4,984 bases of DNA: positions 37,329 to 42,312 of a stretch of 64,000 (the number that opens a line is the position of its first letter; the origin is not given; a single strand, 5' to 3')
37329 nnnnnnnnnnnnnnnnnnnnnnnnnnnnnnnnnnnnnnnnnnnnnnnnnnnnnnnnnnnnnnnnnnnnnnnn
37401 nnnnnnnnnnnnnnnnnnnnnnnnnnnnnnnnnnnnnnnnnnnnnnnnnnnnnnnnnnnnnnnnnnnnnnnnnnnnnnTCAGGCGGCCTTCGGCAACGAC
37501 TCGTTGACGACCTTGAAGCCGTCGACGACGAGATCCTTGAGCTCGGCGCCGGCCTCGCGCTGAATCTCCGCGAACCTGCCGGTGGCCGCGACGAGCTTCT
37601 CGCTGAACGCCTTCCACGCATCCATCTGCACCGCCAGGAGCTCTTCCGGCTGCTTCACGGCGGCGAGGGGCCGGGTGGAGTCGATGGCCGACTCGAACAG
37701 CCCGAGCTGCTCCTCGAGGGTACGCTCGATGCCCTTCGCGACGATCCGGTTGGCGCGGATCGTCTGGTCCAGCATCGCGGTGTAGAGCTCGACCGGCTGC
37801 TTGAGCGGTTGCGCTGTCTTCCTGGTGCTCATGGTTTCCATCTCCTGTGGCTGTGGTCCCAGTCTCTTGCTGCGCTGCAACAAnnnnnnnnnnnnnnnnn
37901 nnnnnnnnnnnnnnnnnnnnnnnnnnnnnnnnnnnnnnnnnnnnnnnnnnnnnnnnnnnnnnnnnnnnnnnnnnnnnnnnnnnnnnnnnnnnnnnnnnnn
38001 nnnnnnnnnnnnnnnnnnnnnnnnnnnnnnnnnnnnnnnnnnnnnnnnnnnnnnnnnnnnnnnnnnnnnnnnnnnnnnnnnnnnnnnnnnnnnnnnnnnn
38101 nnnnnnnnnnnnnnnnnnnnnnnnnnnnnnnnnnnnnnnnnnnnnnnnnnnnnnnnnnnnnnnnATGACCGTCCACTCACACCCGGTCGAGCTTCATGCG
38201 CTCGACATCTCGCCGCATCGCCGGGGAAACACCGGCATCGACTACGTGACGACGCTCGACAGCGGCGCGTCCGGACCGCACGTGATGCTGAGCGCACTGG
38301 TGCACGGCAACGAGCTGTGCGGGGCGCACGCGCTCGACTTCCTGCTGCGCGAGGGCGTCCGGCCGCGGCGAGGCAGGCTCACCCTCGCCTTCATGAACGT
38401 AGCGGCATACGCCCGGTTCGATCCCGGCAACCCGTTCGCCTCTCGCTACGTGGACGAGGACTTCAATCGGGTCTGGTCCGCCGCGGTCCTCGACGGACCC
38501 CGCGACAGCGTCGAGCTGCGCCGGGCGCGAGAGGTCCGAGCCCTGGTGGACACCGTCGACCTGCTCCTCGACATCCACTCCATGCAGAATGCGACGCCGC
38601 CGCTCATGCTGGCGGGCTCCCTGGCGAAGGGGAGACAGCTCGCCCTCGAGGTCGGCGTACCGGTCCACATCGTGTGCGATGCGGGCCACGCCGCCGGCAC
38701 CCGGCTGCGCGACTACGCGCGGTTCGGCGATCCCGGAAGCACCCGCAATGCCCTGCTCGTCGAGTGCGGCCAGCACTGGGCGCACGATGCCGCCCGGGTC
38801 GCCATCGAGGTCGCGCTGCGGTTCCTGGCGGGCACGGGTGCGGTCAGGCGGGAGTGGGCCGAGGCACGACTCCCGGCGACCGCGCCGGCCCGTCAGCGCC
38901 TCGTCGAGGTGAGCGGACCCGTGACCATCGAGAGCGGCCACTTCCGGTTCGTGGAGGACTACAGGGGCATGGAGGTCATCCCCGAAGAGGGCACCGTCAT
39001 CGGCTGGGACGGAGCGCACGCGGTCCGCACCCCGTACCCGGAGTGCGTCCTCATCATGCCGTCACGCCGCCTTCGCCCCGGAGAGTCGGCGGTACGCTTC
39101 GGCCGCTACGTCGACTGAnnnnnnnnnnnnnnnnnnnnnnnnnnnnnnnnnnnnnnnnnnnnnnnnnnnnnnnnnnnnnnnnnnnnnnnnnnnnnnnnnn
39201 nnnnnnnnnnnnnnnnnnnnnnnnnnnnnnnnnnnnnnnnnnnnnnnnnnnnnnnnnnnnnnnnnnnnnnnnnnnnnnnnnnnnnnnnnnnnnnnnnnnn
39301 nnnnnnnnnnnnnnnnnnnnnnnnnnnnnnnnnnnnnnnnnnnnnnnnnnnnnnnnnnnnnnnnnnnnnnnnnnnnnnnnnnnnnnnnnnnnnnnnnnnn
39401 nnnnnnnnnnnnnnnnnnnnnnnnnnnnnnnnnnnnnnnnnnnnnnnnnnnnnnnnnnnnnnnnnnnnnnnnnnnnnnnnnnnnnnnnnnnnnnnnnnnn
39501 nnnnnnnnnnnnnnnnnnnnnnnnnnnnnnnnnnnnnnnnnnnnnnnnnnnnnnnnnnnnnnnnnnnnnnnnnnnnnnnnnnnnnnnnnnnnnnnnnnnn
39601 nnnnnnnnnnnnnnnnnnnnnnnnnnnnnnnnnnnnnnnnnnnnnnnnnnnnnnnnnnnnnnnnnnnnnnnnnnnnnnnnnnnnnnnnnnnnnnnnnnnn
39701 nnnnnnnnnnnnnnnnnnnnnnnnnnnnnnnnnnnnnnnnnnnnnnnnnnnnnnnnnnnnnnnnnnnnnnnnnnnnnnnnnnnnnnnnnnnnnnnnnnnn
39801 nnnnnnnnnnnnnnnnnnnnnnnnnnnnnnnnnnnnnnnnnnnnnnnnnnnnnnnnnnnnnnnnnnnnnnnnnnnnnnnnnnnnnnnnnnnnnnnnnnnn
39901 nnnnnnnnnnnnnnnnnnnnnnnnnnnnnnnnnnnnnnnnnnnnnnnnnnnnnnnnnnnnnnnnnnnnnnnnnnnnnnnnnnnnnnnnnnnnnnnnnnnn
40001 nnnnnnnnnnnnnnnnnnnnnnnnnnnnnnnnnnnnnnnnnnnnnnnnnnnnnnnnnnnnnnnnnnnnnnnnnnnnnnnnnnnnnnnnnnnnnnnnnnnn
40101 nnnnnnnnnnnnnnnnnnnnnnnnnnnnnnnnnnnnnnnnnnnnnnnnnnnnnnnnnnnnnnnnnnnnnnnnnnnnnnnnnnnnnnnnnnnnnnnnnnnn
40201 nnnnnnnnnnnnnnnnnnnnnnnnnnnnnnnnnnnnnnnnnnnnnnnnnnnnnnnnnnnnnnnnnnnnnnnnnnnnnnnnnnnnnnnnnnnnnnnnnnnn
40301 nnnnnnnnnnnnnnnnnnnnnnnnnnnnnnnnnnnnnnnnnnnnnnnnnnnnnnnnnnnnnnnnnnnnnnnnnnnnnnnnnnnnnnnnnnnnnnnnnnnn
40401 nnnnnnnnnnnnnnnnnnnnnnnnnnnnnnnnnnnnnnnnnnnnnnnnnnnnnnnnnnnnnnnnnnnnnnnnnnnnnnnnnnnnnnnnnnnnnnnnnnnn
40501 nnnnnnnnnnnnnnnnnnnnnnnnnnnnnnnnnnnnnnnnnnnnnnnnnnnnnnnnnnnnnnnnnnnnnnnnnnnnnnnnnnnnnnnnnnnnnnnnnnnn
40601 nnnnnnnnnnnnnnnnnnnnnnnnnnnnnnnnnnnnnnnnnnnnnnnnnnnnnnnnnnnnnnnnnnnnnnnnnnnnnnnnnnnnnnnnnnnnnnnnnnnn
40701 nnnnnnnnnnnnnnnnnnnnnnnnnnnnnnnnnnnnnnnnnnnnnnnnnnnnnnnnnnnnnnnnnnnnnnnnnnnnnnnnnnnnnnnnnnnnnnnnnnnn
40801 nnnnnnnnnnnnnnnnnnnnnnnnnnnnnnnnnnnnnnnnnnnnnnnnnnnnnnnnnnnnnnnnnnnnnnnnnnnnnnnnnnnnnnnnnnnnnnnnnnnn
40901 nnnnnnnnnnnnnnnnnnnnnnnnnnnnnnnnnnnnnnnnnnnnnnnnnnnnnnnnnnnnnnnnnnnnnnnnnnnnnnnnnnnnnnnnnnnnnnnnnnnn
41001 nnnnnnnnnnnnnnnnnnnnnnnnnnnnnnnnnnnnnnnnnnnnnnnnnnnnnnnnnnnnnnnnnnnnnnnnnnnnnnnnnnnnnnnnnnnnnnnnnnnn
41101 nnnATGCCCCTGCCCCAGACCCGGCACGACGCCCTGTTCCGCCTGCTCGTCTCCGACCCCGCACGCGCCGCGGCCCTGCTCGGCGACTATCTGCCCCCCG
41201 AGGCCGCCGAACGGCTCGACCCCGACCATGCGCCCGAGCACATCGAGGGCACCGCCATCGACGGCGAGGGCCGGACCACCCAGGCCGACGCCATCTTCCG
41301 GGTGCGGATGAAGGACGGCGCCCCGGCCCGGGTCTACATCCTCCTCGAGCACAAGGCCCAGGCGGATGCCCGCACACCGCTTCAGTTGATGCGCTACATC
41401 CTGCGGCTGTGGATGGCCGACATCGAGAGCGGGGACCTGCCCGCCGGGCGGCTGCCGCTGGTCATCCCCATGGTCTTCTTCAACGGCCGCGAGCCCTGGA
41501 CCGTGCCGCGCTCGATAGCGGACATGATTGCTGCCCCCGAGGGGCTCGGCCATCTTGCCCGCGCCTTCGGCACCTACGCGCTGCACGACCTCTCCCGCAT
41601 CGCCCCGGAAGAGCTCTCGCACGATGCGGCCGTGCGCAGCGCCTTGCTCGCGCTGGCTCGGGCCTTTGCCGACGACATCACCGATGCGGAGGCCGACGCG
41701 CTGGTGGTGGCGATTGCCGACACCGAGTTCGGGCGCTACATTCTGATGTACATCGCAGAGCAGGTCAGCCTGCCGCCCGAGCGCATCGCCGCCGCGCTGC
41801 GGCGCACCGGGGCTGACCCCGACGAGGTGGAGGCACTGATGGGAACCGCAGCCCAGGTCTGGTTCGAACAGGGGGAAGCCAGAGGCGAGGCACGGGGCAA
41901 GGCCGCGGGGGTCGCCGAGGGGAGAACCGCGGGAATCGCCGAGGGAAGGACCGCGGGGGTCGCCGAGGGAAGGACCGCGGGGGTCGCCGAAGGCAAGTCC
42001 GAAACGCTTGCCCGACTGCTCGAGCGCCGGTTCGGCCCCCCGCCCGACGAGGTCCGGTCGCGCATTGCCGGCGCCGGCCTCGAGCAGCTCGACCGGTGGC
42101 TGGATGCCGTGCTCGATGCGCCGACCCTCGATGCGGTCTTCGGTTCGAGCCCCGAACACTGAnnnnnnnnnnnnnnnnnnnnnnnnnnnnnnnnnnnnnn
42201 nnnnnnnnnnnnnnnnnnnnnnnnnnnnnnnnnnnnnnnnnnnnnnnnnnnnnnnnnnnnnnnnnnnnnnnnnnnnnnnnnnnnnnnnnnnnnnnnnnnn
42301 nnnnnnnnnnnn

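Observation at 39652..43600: Triplicated rpn genes, each with an internal RBS+ATG for a small antitoxin of different length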

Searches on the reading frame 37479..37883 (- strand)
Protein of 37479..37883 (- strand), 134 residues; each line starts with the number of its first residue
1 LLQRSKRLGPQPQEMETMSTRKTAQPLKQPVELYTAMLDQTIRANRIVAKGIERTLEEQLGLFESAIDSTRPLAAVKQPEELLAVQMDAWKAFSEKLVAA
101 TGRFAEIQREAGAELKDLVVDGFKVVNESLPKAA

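Call 4: search_protein_families(library=pfam, proteins=[window:37479-37883:-], max_evalue=0.01)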
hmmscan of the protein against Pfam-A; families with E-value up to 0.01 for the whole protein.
window:37479-37883:- (134 aa): 1 family
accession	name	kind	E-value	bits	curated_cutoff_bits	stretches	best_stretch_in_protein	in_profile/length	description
PF09361.15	Phasin_2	-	1.3e-10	41.8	24.9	1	32-118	5-95/100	Phasin protein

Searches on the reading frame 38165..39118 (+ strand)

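Call 4: search_protein_families(library=pfam, proteins=[window:38165-39118:+], max_evalue=0.01)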
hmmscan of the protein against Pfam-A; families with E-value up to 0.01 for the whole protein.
window:38165-39118:+ (317 aa): 1 family
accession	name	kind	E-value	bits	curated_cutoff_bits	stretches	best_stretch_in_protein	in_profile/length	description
PF24827.1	AstE_AspA_cat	-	5.3e-11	42.9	25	1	37-191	2-162/192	Succinylglutamate desuccinylase/Aspartoacylase catalytic domain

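Call 47: search_protein_families(library=ncbifam, proteins=[window:38165-39118:+], max_evalue=0.01)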
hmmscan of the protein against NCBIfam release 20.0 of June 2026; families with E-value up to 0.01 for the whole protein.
window:38165-39118:+ (317 aa): 2 families
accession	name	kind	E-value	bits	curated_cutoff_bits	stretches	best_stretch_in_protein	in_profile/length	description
NF002601.0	PRK02259.1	equivalog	1.9e-06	27.3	180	1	39-140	6-108/293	aspartoacylase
NF003706.0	PRK05324.1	subfamily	1.8e-05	23.9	170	1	35-129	47-136/336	succinylglutamate desuccinylase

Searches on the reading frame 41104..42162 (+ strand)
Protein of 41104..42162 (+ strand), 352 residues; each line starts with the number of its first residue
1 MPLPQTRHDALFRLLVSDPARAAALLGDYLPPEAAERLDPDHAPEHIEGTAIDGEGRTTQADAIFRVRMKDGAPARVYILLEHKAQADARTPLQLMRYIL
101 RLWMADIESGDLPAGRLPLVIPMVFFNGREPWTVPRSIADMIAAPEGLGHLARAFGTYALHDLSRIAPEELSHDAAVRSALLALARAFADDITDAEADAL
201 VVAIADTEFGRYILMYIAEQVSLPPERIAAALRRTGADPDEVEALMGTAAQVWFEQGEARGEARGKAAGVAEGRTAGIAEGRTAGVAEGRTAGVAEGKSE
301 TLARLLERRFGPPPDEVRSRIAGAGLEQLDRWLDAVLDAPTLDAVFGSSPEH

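Call 4: search_protein_families(library=pfam, proteins=[window:41104-42162:+], max_evalue=0.01)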
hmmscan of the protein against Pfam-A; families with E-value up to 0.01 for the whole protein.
window:41104-42162:+ (352 aa): 2 families
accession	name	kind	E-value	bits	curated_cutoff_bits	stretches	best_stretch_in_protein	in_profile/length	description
PF04754.18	Transposase_31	-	2.9e-33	115.6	21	1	6-194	1-183/203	Putative transposase, YhgA-like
PF14261.11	DUF4351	-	1.2e-05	25.7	25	1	293-342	3-52/59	Domain of unknown function (DUF4351)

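Call 8: search_solved_structures(query=window:41104-42162:+, max_evalue=1, show_alignments=2)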
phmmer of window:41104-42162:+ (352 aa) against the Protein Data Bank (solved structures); distinct sequences matched with E-value up to 1: 6.
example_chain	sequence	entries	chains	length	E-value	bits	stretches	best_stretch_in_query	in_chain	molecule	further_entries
6ch3_B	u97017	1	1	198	0.077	15.2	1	206-291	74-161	Flagellar secretion chaperone FliS,Flagellin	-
4ojh_A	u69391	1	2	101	0.53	12.5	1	280-318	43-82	Acylphosphatase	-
2bjd_A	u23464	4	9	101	0.57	12.4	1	280-318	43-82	ACYLPHOSPHATASE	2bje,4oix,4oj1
1y9o_A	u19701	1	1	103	0.58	12.3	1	280-318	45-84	Acylphosphatase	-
4ojg_A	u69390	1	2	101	0.59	12.3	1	280-318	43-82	Acylphosphatase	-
4oj3_A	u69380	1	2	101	0.59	12.3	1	280-318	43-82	Acylphosphatase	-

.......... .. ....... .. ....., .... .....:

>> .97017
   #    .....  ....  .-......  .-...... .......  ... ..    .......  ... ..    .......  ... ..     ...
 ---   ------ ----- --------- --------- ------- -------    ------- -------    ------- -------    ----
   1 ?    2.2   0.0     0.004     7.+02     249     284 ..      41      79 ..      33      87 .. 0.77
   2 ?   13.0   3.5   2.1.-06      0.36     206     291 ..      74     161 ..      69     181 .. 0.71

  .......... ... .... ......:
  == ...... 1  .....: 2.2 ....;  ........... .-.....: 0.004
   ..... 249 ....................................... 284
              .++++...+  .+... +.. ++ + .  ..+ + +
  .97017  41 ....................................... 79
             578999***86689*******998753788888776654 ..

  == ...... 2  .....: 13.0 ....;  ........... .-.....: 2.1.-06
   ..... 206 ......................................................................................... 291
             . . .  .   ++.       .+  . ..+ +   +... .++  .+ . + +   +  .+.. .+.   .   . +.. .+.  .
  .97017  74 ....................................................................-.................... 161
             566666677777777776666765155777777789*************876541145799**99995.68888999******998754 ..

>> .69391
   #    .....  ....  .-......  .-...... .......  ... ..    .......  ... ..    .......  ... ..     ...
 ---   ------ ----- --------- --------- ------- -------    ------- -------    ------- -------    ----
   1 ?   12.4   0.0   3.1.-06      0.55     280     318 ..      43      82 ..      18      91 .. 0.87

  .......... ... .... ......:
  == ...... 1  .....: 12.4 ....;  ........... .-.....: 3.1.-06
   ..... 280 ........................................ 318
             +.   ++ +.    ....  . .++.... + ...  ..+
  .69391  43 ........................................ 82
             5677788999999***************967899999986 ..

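Call 21: find_homologous_proteins(query=window:41104-42162:+, max_evalue=1e-10)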
Query window:41104-42162:+ (352 aa): 103 proteins with E <= 1e-10 among 8000 candidates.
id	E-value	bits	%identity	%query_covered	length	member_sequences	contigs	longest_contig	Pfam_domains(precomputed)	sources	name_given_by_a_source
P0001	1.3e-214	730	95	100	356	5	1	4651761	PF04754.19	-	-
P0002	2.1e-169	581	80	100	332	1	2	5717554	PF04754.19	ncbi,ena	-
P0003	1.2e-143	496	67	100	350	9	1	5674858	PF04754.19,PF14261.12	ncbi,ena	-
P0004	1.1e-141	490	66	100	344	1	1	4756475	PF04754.19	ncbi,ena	-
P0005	5.7e-137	474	62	100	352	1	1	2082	PF04754.19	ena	-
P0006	3.2e-136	472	78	79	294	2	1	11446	PF04754.19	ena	-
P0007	4.3e-134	465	61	100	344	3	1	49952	PF04754.19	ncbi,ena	-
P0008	5.9e-134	464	62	100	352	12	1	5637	PF04754.19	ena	-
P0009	5.2e-131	455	61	100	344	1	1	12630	PF04754.19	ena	-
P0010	4.5e-128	445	60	100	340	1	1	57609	PF04754.19,PF14261.12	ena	-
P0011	6.3e-128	445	63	98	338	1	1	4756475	PF04754.19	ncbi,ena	-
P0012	6.8e-128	445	61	100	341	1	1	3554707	PF04754.19,PF14261.12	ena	-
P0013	1.9e-127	443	63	100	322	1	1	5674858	PF04754.19,PF14261.12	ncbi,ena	-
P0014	3.7e-124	432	60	100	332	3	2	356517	PF04754.19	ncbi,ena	-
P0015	5.3e-124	432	59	99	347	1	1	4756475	PF04754.19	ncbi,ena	-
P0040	3.1e-103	363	53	100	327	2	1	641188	PF04754.19,PF14261.12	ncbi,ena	-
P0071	1.1e-61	227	42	99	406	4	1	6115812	PF04754.19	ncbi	-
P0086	9.3e-52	194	39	98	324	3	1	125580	PF04754.19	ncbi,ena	-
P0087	2.7e-51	193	40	98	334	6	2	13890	PF04754.19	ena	-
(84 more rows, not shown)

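Call 27: find_related_loci(query=A3, collection=genome_contigs, flank=5000)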
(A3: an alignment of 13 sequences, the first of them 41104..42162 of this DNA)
Query A3 (352 aa) in genome_contigs; peptide patterns used: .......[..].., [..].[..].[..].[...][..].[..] (x = any residue, [..] = any of these).
123 stretches matched a pattern; 75 encode a relative of the query (tblastn E <= 1e-3); 71 distinct loci.
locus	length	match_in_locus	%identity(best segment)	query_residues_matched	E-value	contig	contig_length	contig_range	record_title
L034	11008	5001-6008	82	1-352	1e-177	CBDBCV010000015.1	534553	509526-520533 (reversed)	MAG: Alphaproteobacteria bacterium isolate 0a395d48-fa07-49d0-ad8e-9481763700a5 genome assembly, contig: contig_15, whol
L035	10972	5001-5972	80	1-352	1e-171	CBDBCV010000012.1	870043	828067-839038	MAG: Alphaproteobacteria bacterium isolate 0a395d48-fa07-49d0-ad8e-9481763700a5 genome assembly, contig: contig_12, whol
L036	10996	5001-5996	80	1-352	3e-170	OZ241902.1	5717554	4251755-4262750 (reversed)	MAG: Paracoccaceae bacterium isolate deb7cda6-e855-4710-bb30-4665d3f76b65 genome assembly, chromosome: 1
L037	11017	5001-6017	75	1-351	2e-165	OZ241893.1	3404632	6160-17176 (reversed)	MAG: Alphaproteobacteria bacterium isolate 372c8a3c-6624-47a1-ade8-b907dd38f8d0 genome assembly, chromosome: 1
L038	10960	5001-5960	71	1-352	3e-150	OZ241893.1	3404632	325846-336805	MAG: Alphaproteobacteria bacterium isolate 372c8a3c-6624-47a1-ade8-b907dd38f8d0 genome assembly, chromosome: 1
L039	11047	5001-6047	67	1-352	9e-150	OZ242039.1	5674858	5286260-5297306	MAG: Bryobacterales bacterium isolate f291685d-7c75-44d5-85f0-5ff5b10f0266 genome assembly, chromosome: 1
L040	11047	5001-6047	67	1-352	2e-146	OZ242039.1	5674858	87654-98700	MAG: Bryobacterales bacterium isolate f291685d-7c75-44d5-85f0-5ff5b10f0266 genome assembly, chromosome: 1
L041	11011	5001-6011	65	1-352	3e-140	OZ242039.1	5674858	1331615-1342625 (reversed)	MAG: Bryobacterales bacterium isolate f291685d-7c75-44d5-85f0-5ff5b10f0266 genome assembly, chromosome: 1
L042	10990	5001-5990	65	1-349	3e-140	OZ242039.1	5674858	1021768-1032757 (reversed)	MAG: Bryobacterales bacterium isolate f291685d-7c75-44d5-85f0-5ff5b10f0266 genome assembly, chromosome: 1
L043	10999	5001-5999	64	1-352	3e-139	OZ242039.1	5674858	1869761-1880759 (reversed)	MAG: Bryobacterales bacterium isolate f291685d-7c75-44d5-85f0-5ff5b10f0266 genome assembly, chromosome: 1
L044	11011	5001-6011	64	1-352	8e-138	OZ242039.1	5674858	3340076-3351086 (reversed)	MAG: Bryobacterales bacterium isolate f291685d-7c75-44d5-85f0-5ff5b10f0266 genome assembly, chromosome: 1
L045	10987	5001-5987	64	1-352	2e-137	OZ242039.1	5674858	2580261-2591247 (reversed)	MAG: Bryobacterales bacterium isolate f291685d-7c75-44d5-85f0-5ff5b10f0266 genome assembly, chromosome: 1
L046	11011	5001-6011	64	1-352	2e-137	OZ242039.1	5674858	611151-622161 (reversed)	MAG: Bryobacterales bacterium isolate f291685d-7c75-44d5-85f0-5ff5b10f0266 genome assembly, chromosome: 1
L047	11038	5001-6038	64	1-352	3e-137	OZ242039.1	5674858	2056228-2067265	MAG: Bryobacterales bacterium isolate f291685d-7c75-44d5-85f0-5ff5b10f0266 genome assembly, chromosome: 1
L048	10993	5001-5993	63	1-346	4e-135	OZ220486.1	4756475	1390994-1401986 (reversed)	MAG: Paracoccaceae bacterium isolate 33ed5a6f-aecc-422c-bc57-cca9576b36f1 genome assembly, chromosome: 1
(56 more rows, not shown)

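Call 39: predict_structure(alignment_id=A2)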
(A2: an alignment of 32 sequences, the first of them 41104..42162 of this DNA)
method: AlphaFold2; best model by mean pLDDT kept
length: 352 residues; sequences in the alignment: 32
mean_pLDDT: 85.9   pTM: 0.70
mean pLDDT of the five models: 85.9, 85.4, 84.8, 82.2, 81.5
residues with pLDDT >= 90: 195; 70-90: 114; 50-70: 28; < 50: 15
segments of 3 or more residues with pLDDT < 50: 52-57, 284-286, 350-352
pLDDT, mean of each block of 10 residues (from residue 1): 85 94 95 89 79 46 87 77 94 92 88 87 95 93 86 83 95 97 96 97 93 94 95 93 87 81 79 65 50 80 93 91 91 92 78 34
secondary structure, 60 per line:
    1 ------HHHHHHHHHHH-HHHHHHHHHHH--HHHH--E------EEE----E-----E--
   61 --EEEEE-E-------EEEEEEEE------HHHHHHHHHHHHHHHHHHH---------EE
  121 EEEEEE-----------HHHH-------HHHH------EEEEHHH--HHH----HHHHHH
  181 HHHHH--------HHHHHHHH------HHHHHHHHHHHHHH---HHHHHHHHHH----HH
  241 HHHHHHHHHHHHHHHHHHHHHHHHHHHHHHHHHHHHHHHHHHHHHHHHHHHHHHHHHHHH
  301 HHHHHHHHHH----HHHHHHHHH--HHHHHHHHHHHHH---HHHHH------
elements in order: H7-17 H19-29 H32-35 E45-47 E63-67 E77-84 H91-109 E119-126 H138-141 H149-152 E159-162 H175-185 H194-201 H208-221 H225-234 H239-310 H315-323 H326-338 H342-346

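Call 42: fold_search(model_id=the predicted structure, library=pdb)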
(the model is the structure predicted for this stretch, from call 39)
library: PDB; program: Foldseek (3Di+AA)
matches with E <= 10: 205; with E <= 0.001: 0
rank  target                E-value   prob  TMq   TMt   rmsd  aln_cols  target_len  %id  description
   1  5lhc_A                1.1e-01  0.47  0.20  0.13  15.5       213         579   10  The structure of D456A mutant of Nt.BspD6I nicking endonuclease at 0.24 nm resolution . (released 2017-08-16)
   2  5liq_B                1.6e-01  0.51  0.21  0.13  14.8       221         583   11  The structure of C160S,C508S,C578S mutant of Nt.BspD6I nicking endonuclease at 0.185 nm resolution . (released 2017-08-02)
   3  6qnz_B                1.7e-01  0.44  0.20  0.14  15.1       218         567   10  Crystal structure of the site-specific DNA nickase N.BspD6I E418A Mutant (released 2020-03-04)
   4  6qnz_A                2.1e-01  0.57  0.22  0.14  15.0       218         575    9  Crystal structure of the site-specific DNA nickase N.BspD6I E418A Mutant (released 2020-03-04)
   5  6vm5                  2.7e-01  0.30  0.24  0.21  10.4       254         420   12  Structure of Moraxella osloensis Cap4 SAVED/CARF-domain containing receptor (released 2020-06-17)
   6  5lhc_B                2.9e-01  0.33  0.20  0.13  14.0       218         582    9  The structure of D456A mutant of Nt.BspD6I nicking endonuclease at 0.24 nm resolution . (released 2017-08-16)
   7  6q99                  3.4e-01  0.23  0.17  0.24  11.3       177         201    9  Ande virus L protein N-terminus mutant K124A (released 2020-01-15)
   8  5t2t_B                4.1e-01  0.12  0.14  0.21  14.9       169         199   14  Crystal structure of Lymphocytic choriomeningitis mammarenavirus endonuclease bound to compound L742001 (released 2017-09-13)
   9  8cwy_A                5.4e-01  0.18  0.16  0.13  29.5       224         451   15  Accurate computational design of genetically encoded 3D protein crystals (released 2023-11-01)
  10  2p14                  5.7e-01  0.18  0.15  0.23   9.5       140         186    9  Crystal structure of small subunit (R.BspD6I2) of the heterodimeric restriction endonuclease R.BspD6I (released 2008-03-11)
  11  5liq_A                5.7e-01  0.18  0.19  0.13  15.3       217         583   12  The structure of C160S,C508S,C578S mutant of Nt.BspD6I nicking endonuclease at 0.185 nm resolution . (released 2017-08-02)
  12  7ojj                  5.7e-01  0.06  0.15  0.05  20.1       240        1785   12  Lassa virus L protein with endonuclease and C-terminal domains in close proximity [MID-LINK] (released 2021-12-01)
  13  6dgn_A                6.0e-01  0.14  0.15  0.18  15.3       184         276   11  Cronobacter turicensis BDSF synthase RpfF in complex with the RpfR quorum-sensing receptor FI domain (released 2019-01-02)
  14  5ltn_B                7.0e-01  0.09  0.14  0.22  15.4       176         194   12  Crystal structure of Lymphocytic choriomeningitis mammarenavirus endonuclease complexed with DPBA (released 2017-09-13)
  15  7ela_A                7.0e-01  0.06  0.15  0.05  26.5       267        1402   11  Structure of Lassa virus polymerase in complex with 3'-vRNA and Z mutant (F36A) (released 2021-05-05)
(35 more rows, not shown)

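Call 47: search_protein_families(library=ncbifam, proteins=[window:41104-42162:+], max_evalue=0.01)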
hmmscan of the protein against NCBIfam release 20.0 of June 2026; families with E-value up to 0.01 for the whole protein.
window:41104-42162:+ (352 aa): 6 families
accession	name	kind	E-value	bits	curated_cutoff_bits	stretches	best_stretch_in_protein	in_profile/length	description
NF007361.0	PRK09857.1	equivalog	4.4e-10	39.5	583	1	6-148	8-146/292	recombination-promoting nuclease RpnA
NF004270.2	PRK05687.2-1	equivalog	1.9e-08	34.2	180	1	240-300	33-89/223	flagellar assembly protein FliH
NF007418.0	PRK09956.1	equivalog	2.4e-07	30.1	583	1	7-145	9-143/308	ISNCY family transposase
NF009925.1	PRK13386.1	equivalog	3.5e-07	29.7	192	1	248-305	33-90/228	flagellar assembly protein FliH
NF004267.1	PRK05687.1-3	equivalog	2.1e-05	23.8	293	1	241-301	67-123/266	flagellar assembly protein FliH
NF004266.1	PRK05687.1-1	equivalog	0.00099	18.6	260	1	253-300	45-92/230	flagellar assembly protein FliH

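Call 48: search_protein_families(library=padloc, proteins=[window:41104-42162:+], max_evalue=0.01)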
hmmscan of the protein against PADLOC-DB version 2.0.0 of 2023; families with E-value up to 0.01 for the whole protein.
window:41104-42162:+ (352 aa): 0 families

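Call 57: find_encoding_contigs(protein=P0040, flank=300, max_places=1)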
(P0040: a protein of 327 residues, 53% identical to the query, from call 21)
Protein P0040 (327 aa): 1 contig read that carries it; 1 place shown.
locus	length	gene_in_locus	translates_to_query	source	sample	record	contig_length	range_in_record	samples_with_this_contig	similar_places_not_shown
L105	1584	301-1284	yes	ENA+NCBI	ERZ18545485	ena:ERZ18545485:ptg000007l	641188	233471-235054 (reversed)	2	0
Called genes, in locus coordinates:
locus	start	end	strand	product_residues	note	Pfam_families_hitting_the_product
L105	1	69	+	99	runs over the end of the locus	PF00216:Bac_DNA_binding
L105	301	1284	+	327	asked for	PF04754:Transposase_31, PF14261:DUF4351 (faint)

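Call 58: find_encoding_contigs(protein=P0087, flank=300, max_places=1)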
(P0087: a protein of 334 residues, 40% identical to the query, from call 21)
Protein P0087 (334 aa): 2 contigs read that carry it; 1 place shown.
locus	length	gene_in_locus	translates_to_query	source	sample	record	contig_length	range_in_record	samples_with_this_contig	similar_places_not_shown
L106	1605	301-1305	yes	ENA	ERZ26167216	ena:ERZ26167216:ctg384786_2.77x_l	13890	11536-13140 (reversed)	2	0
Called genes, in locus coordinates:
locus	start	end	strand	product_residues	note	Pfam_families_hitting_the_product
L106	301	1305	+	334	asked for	PF04754:Transposase_31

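Call 59: find_encoding_contigs(protein=P0071, flank=300, max_places=1)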
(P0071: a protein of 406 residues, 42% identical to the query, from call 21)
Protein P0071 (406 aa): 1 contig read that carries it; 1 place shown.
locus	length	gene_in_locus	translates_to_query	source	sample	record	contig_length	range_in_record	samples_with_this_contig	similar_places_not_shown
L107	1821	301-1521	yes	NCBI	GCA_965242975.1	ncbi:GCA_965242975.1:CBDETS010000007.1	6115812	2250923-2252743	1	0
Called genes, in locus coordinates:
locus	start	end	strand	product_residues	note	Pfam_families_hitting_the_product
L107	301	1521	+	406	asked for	PF04754:Transposase_31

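Call 60: find_encoding_contigs(protein=P0086, flank=300, max_places=1)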
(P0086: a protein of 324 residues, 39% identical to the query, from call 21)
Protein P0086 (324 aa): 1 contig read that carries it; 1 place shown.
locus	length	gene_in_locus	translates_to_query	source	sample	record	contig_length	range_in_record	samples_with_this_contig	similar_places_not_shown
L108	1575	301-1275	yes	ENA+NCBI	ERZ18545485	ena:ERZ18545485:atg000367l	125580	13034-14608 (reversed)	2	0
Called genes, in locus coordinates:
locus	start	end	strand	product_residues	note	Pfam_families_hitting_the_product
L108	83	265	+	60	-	-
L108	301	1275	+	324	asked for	PF04754:Transposase_31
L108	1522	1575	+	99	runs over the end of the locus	PF00216:Bac_DNA_binding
